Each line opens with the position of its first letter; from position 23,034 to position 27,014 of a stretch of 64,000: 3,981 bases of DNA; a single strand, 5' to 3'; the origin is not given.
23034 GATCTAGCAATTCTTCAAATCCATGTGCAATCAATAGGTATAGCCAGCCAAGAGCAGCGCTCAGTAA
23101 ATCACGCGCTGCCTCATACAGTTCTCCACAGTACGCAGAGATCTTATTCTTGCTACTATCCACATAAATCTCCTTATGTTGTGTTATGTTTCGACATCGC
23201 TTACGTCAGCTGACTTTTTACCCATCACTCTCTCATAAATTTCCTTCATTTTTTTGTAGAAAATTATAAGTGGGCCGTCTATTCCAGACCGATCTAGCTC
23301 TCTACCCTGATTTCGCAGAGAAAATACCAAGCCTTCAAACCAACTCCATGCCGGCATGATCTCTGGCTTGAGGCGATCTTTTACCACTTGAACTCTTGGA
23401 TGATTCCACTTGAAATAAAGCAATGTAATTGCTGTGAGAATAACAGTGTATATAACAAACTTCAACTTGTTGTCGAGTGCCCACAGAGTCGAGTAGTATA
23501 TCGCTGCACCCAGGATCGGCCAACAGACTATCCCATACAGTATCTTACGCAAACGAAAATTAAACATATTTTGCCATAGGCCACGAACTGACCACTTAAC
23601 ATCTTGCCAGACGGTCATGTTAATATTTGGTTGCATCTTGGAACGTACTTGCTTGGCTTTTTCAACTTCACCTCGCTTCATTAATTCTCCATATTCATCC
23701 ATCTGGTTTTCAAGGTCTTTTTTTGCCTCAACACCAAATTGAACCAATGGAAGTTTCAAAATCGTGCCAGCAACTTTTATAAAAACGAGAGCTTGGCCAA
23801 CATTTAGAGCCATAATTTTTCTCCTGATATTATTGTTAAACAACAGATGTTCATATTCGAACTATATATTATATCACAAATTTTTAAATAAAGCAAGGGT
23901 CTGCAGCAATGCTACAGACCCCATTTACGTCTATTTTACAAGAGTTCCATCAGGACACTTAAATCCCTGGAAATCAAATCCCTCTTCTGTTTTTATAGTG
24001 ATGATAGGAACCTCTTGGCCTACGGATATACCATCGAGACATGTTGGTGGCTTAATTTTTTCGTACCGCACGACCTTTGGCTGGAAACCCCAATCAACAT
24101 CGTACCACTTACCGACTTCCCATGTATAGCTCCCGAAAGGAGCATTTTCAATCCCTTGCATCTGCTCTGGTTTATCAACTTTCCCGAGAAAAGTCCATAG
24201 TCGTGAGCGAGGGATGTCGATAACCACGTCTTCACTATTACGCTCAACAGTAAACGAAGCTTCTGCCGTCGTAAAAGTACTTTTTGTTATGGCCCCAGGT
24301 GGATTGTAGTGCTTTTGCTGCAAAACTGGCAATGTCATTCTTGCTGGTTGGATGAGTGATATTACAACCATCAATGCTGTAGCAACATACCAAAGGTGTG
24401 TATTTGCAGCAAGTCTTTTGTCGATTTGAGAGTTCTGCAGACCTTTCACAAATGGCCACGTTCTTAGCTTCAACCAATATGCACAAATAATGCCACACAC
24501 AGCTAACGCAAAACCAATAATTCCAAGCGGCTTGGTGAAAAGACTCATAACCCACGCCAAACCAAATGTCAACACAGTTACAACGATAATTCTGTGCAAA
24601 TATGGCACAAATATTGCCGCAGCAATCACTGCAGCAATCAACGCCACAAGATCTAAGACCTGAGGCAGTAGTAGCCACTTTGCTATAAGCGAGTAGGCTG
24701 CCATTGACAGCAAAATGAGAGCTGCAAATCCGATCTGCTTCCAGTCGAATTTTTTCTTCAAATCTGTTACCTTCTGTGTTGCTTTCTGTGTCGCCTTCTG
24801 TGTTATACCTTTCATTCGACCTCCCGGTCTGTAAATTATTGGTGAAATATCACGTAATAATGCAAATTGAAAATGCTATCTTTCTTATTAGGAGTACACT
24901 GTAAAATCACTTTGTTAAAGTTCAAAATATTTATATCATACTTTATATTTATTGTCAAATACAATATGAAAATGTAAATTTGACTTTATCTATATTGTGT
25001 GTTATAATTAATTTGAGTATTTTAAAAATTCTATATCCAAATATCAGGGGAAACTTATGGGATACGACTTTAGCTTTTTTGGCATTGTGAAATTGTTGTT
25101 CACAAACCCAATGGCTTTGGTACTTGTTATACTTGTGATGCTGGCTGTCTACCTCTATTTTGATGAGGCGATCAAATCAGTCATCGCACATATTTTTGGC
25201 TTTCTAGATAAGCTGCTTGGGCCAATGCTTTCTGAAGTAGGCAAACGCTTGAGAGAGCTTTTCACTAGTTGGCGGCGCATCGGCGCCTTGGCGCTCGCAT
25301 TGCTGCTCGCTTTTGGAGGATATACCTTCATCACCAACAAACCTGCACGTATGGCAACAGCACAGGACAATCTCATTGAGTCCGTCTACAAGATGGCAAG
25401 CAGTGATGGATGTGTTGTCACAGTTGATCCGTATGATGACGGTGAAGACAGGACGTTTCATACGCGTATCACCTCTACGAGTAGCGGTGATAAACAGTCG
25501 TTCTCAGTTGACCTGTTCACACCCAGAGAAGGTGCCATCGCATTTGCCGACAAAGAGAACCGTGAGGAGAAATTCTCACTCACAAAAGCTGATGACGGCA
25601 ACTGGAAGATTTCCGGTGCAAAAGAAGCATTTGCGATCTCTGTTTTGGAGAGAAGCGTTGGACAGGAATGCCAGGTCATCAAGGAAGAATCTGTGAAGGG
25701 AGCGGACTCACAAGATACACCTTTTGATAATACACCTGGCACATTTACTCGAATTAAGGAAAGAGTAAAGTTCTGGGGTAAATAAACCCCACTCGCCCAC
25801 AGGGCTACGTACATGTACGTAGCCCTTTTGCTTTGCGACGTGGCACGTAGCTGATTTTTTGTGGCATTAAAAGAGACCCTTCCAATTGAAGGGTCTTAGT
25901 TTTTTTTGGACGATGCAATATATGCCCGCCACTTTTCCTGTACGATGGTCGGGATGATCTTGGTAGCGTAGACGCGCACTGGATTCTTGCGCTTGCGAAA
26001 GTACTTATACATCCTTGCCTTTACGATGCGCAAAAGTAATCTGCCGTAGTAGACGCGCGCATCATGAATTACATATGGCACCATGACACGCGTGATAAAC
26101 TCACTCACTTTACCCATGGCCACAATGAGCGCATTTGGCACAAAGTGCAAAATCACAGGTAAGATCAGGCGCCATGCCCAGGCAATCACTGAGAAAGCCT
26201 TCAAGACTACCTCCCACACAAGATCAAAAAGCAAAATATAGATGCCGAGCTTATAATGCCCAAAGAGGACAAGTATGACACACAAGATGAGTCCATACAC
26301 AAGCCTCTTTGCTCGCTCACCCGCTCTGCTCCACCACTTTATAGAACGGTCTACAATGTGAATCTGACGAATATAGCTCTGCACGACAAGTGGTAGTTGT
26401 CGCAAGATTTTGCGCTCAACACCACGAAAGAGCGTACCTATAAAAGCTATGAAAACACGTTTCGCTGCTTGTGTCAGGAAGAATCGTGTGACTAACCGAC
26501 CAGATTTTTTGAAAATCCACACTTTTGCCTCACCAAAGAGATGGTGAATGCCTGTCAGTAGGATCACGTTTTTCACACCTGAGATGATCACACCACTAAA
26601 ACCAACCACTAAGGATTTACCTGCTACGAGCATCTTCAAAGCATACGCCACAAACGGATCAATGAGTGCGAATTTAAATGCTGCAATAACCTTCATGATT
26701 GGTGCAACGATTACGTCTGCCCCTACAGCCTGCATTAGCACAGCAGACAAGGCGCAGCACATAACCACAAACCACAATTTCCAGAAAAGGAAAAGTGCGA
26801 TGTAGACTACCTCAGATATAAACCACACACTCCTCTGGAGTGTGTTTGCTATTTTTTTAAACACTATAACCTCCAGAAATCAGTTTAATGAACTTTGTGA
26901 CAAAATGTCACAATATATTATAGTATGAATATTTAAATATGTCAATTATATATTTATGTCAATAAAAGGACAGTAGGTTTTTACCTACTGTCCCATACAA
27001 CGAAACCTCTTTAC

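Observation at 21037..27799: Block of seven orphan polytopic membrane proteins ending in a rhomboid protease, next to the pilus operon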

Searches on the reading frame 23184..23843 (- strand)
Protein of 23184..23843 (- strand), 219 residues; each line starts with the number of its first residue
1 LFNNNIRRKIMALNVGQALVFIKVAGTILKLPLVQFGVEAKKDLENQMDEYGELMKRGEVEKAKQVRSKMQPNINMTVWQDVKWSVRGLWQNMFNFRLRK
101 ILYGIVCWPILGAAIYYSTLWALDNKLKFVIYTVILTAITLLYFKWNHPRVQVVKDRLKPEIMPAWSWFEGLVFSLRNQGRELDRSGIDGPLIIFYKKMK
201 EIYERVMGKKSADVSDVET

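Call 3: search_protein_families(library=pfam, proteins=[window:23184-23843:-], max_evalue=1)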
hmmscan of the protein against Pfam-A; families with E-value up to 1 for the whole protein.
window:23184-23843:- (219 aa): 0 families

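Call 4: search_protein_families(library=ncbifam, proteins=[window:23184-23843:-], max_evalue=1)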
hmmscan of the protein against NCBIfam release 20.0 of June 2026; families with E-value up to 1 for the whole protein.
window:23184-23843:- (219 aa): 0 families

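Call 52: search_protein_families(library=phrogs, proteins=[window:23184-23843:-], max_evalue=0.1)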
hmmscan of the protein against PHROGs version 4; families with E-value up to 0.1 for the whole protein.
window:23184-23843:- (219 aa): 1 family
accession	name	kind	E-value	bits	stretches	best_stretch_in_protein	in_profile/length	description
phrog_20778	-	unknown function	0.063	12.5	1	92-138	206-250/675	-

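Call 53: search_protein_families(library=padloc, proteins=[window:23184-23843:-], max_evalue=0.1)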
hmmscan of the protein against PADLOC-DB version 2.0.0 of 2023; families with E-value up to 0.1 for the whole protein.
window:23184-23843:- (219 aa): 0 families

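Call 89: search_solved_structures(query=window:23184-23843:-, max_evalue=1)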
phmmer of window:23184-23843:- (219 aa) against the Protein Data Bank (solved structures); distinct sequences matched with E-value up to 1: 1.
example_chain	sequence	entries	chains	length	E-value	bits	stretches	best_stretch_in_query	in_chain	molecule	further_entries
9hs7_A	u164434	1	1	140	0.054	16.1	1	5-109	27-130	Transmembrane protein gp41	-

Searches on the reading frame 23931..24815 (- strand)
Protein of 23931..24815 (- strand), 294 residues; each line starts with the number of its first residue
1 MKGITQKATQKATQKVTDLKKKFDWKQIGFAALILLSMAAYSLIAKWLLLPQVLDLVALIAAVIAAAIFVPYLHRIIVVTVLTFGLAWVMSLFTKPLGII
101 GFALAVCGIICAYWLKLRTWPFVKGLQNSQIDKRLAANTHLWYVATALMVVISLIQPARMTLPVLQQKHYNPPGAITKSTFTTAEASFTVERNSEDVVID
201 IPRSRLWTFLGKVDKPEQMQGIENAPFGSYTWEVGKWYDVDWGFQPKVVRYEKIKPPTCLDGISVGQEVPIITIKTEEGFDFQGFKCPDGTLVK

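Call 3: search_protein_families(library=pfam, proteins=[window:23931-24815:-], max_evalue=1)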
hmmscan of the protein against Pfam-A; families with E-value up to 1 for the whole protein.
window:23931-24815:- (294 aa): 2 families
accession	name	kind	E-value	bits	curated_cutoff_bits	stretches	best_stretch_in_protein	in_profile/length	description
PF03515.19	Cloacin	-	0.035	14.3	25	1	168-203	207-242/277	Colicin-like bacteriocin tRNase domain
PF20237.3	DUF6594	-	0.87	9.9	30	0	56-108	183-235/238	Family of unknown function (DUF6594)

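Call 4: search_protein_families(library=ncbifam, proteins=[window:23931-24815:-], max_evalue=1)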
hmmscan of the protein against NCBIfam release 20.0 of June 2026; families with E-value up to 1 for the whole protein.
window:23931-24815:- (294 aa): 0 families

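Call 52: search_protein_families(library=phrogs, proteins=[window:23931-24815:-], max_evalue=0.1)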
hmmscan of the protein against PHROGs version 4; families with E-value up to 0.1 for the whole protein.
window:23931-24815:- (294 aa): 0 families

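Call 53: search_protein_families(library=padloc, proteins=[window:23931-24815:-], max_evalue=0.1)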
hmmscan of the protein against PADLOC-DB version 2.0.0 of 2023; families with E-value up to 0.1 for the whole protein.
window:23931-24815:- (294 aa): 0 families

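Call 85: search_solved_structures(query=window:23931-24815:-, max_evalue=1)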
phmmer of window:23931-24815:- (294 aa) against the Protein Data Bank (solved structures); distinct sequences matched with E-value up to 1: 0.

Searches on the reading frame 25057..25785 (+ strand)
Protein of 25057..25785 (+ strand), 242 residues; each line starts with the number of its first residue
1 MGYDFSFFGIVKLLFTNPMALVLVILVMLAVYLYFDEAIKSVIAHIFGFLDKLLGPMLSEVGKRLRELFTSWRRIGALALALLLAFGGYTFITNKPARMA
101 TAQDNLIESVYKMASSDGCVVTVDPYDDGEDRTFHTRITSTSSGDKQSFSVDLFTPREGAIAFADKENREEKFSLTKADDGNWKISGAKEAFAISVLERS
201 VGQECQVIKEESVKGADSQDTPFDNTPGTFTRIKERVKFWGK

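Call 3: search_protein_families(library=pfam, proteins=[window:25057-25785:+], max_evalue=1)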
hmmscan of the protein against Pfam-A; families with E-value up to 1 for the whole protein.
window:25057-25785:+ (242 aa): 3 families
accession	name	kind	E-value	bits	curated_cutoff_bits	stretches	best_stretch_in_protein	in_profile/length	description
PF16504.10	SP24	-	0.02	15.3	30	1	7-54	5-51/147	Putative virion membrane protein of plant and insect virus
PF24661.1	DUF7649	-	0.045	14.3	27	0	14-37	22-45/85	Domain of unknown function (DUF7649)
PF16982.10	Flp1_like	-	0.14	12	33.5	1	21-48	14-41/49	Putative Flagellin, Flp1-like, domain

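Call 4: search_protein_families(library=ncbifam, proteins=[window:25057-25785:+], max_evalue=1)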
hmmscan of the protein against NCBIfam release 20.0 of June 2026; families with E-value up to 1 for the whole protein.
window:25057-25785:+ (242 aa): 2 families
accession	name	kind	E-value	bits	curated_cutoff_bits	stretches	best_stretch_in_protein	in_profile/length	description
NF041554.1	SA1362_fam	subfamily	0.051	13.7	42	1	7-32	13-38/70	SA1362 family protein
NF053644.1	MraY_archaea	equivalog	0.075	12.3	450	1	19-80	45-110/340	pseudomurein biosynthesis MraY family phospho-N-acetylmuramoyl-pentapeptide-transferase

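Call 52: search_protein_families(library=phrogs, proteins=[window:25057-25785:+], max_evalue=0.1)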
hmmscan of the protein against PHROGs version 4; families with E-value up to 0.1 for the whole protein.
window:25057-25785:+ (242 aa): 3 families
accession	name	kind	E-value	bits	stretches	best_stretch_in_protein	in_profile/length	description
phrog_971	-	lysis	0.0047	16.6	1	40-97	428-484/1338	endolysin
phrog_12892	-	unknown function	0.051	14.7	1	188-242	52-102/138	-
phrog_25607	-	unknown function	0.069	14.9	0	5-34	82-111/119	-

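Call 53: search_protein_families(library=padloc, proteins=[window:25057-25785:+], max_evalue=0.1)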
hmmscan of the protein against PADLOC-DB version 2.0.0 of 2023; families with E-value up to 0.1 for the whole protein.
window:25057-25785:+ (242 aa): 0 families

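Call 86: search_solved_structures(query=window:25057-25785:+, max_evalue=1)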
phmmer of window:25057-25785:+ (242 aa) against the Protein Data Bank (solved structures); distinct sequences matched with E-value up to 1: 1.
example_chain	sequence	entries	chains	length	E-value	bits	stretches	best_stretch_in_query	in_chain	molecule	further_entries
3cz8_A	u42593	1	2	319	0.47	13.2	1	68-124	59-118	Putative sporulation-specific glycosylase ydhD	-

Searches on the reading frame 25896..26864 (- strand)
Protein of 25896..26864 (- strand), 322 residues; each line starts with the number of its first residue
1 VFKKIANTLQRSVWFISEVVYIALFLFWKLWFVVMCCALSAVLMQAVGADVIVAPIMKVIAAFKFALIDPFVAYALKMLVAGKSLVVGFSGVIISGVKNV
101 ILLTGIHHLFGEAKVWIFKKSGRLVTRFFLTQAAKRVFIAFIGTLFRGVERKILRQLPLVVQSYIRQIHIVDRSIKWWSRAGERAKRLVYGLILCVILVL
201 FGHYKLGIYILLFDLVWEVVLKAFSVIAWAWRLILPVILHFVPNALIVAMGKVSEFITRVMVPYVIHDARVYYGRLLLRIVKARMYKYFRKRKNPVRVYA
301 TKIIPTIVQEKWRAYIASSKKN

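Call 3: search_protein_families(library=pfam, proteins=[window:25896-26864:-], max_evalue=1)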
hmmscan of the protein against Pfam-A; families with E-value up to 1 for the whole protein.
window:25896-26864:- (322 aa): 0 families

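Call 4: search_protein_families(library=ncbifam, proteins=[window:25896-26864:-], max_evalue=1)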
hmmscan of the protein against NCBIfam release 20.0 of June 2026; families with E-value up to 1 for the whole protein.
window:25896-26864:- (322 aa): 1 family
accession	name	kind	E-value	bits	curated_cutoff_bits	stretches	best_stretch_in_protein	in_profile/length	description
TIGR01996.1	PTS-II-BC-sucr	equivalog_domain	0.0016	17.2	559.3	1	49-120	255-332/461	sucrose-specific PTS transporter subunit IIBC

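Call 49: search_solved_structures(query=A2, max_evalue=10)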
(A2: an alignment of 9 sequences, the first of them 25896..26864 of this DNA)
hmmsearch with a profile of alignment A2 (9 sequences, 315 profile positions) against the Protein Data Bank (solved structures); distinct sequences matched with E-value up to 10: 0.

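Call 52: search_protein_families(library=phrogs, proteins=[window:25896-26864:-], max_evalue=0.1)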
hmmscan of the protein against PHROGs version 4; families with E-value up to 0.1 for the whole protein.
window:25896-26864:- (322 aa): 0 families

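Call 53: search_protein_families(library=padloc, proteins=[window:25896-26864:-], max_evalue=0.1)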
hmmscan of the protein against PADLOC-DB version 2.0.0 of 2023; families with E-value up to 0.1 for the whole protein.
window:25896-26864:- (322 aa): 0 families

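Call 54: predict_structure(alignment_id=A2)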
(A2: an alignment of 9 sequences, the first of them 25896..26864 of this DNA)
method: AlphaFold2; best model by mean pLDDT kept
length: 322 residues; sequences in the alignment: 9
mean_pLDDT: 67.2   pTM: 0.33
mean pLDDT of the five models: 67.2, 63.3, 62.7, 62.5, 61.2
residues with pLDDT >= 90: 0; 70-90: 170; 50-70: 106; < 50: 46
segments of 3 or more residues with pLDDT < 50: 48-51, 63-65, 67-69, 81-100, 105-114
pLDDT, mean of each block of 10 residues (from residue 1): 75 83 75 68 60 53 50 52 42 41 47 50 62 65 56 63 74 79 79 78 79 80 82 75 73 71 59 72 75 73 77 82 69
secondary structure, 60 per line:
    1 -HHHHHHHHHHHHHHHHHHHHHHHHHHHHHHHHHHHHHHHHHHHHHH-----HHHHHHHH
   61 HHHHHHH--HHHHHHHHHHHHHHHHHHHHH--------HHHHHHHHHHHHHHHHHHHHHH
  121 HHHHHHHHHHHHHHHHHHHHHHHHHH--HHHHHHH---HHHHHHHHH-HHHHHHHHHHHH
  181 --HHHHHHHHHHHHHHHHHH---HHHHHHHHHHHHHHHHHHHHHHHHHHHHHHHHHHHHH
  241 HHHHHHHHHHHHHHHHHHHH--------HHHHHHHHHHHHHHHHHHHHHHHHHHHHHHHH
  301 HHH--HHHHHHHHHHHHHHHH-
elements in order: H2-47 H53-67 H70-90 H99-146 H149-155 H159-167 H169-180 H183-200 H204-260 H269-303 H306-321
